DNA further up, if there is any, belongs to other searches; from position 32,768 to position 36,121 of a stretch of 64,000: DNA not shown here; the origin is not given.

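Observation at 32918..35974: Single polypeptide containing two complete GspE/PilB secretion ATPase units in tandem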

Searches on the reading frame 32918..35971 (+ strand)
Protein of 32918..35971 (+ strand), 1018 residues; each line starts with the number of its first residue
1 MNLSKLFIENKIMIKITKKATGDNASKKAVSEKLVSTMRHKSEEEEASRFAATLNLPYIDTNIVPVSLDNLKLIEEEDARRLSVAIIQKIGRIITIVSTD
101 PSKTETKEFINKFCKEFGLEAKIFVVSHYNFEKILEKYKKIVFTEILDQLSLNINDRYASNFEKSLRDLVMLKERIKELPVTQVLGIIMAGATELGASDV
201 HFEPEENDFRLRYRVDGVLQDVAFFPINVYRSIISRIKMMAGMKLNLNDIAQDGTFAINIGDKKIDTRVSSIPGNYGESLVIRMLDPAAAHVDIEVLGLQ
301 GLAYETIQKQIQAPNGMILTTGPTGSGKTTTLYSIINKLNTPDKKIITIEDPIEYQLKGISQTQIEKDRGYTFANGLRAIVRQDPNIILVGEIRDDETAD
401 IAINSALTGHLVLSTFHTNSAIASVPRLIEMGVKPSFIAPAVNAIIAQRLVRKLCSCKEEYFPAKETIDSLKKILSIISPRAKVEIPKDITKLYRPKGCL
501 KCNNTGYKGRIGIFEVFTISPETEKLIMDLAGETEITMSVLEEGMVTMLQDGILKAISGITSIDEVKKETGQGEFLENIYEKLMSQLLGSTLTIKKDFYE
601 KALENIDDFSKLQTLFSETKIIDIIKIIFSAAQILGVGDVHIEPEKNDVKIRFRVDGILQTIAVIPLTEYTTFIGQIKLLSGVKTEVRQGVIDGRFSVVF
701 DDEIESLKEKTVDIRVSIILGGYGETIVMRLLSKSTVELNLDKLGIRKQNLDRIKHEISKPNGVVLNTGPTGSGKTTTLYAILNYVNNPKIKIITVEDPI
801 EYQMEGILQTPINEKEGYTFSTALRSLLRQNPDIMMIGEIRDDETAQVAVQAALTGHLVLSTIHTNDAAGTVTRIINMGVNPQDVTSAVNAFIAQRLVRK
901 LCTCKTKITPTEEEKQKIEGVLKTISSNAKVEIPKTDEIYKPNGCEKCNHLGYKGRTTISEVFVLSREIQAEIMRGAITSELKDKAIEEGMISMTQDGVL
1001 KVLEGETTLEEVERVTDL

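Call 3: search_protein_families(library=pfam, proteins=[window:32918-35971:+], max_evalue=0.01)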
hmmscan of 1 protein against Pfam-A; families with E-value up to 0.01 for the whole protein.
window:32918-35971:+ (1018 aa): 33 families (the best 25 are shown)
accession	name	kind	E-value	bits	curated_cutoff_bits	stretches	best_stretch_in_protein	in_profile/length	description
PF00437.27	T2SSE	-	3.3e-229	760.2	24.9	2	178-567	5-369/370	Type II/IV secretion system protein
PF25199.1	nSTAND_NTPase5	-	9.3e-10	38.9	34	2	307-358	32-85/145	Novel STAND NTPase 5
PF13401.12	AAA_22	-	3.5e-08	34.3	27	0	315-352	5-42/130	AAA domain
PF13173.12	AAA_14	-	8.9e-08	32.6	27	0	316-356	3-44/129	AAA domain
PF04851.21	ResIII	-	1.4e-07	32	22.5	1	300-350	8-60/164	Type III restriction enzyme, res subunit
PF13555.12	AAA_29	-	6.2e-07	29.5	27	0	313-334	20-41/61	P-loop containing region of AAA domain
PF12775.13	AAA_7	-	9.4e-07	29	25.8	0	299-349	17-67/181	P-loop containing dynein motor region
PF20720.3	nSTAND3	-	2.5e-06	27.7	27.2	0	312-353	14-55/155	Novel STAND NTPase 3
PF13604.12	AAA_30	-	3.6e-06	27.3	27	0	754-793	10-49/191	AAA domain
PF00005.33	ABC_tran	-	3.9e-06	28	25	0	318-375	14-67/137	ABC transporter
PF13245.12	AAA_19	-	5.1e-06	27.1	25.1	0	312-343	8-39/134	AAA domain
PF13086.12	AAA_11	-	1e-05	25.9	27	0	309-342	12-51/257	AAA domain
PF02492.25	cobW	-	1e-05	25.6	20.7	0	318-350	3-34/180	CobW/HypB/UreG, nucleotide-binding domain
PF01637.24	ATPase_2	-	1.5e-05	25.4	33.2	0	314-363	19-68/225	ATPase domain predominantly from Archaea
PF00004.35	AAA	-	3.7e-05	24.6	21.2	0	318-392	1-65/131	ATPase family associated with various cellular activities (AAA)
PF05157.20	MshEN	-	0.00068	20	23.1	1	54-138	1-83/90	MshEN domain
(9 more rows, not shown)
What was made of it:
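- On PilT/VirB11-like secretion ATPase superfamily (Pfam T2SSE, PF00437): call 3: 760 bits against a cut-off of 24.9, in two full-length stretches (unit 1 at 178-567; unit 2 in the C-terminal half)
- On PilB/GspE clade (extension ATPases): call 3: PF05157 gives E=6.8e-4 and 20.0 bits, below the 23.1 cut-off.
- Checked: Call 3: Pfam PF00437 (T2SSE) matches in two stretches, total 760 bits.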

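Call 4: search_protein_families(library=ncbifam, proteins=[window:32918-35971:+], max_evalue=0.001)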
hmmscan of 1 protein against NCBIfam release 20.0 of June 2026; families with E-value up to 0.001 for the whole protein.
window:32918-35971:+ (1018 aa): 42 families (the best 25 are shown)
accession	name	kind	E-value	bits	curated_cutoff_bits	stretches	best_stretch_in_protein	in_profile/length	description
TIGR02533.1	type_II_gspE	equivalog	2.4e-267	887.3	630.25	2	83-569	13-485/486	type II secretion system ATPase GspE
TIGR02538.1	type_IV_pilB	equivalog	1.2e-264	879.1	675.65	2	7-570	6-562/564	type IV-A pilus assembly ATPase PilB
NF007755.0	PRK10436.1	equivalog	7.5e-218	723.8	617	2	173-572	77-461/465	type II secretion system protein GspE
NF053534.1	T4PilAsmATPsTfpB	equivalog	6.5e-213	708.3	850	2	74-567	97-579/584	type IV pilus assembly ATPase TfpB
NF041000.1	ATPase_ComGA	equivalog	1.3e-142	473.5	300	2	188-452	3-266/267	competence type IV pilus ATPase ComGA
TIGR01420.1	pilT_fam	subfamily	1.2e-97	327.3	319.1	2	188-453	5-270/343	PilT/PilU family type 4a pilus ATPase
TIGR02525.1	plasmid_TraJ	equivalog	8.7e-56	189.5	368.3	2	312-432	146-273/372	plasmid transfer ATPase TraJ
TIGR02524.1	dot_icm_DotB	equivalog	1.5e-43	149.4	463.3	2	307-431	126-259/358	Dot/Icm type IV secretion system ATPase DotB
NF058587.1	archaellum_moto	equivalog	6e-38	130.9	550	2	766-900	279-419/527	archaellum flagellar ATPase motor FlaI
TIGR02782.1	TrbB_P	equivalog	2.9e-29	102.3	304.55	2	303-431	125-255/303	P-type conjugative transfer ATPase TrbB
TIGR02788.1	VirB11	equivalog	5.9e-28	97.8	249.95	2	754-893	137-280/308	P-type DNA transfer ATPase VirB11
TIGR03819.1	heli_sec_ATPase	hypoth_equivalog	2.4e-26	92.8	373.15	2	723-880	138-302/340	TadA family conjugal transfer-associated ATPase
NF010469.0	PRK13894.1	subfamily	2.8e-24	86.1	508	2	304-431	139-267/320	conjugal transfer ATPase TrbB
NF053672.1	bindosome_BasE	exception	4.3e-22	78.5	1000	2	767-877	275-390/512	bindosome assembly system ATPase subunit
NF010407.0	PRK13833.1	subfamily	1.2e-21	77.5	499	2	307-431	137-262/323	conjugal transfer protein TrbB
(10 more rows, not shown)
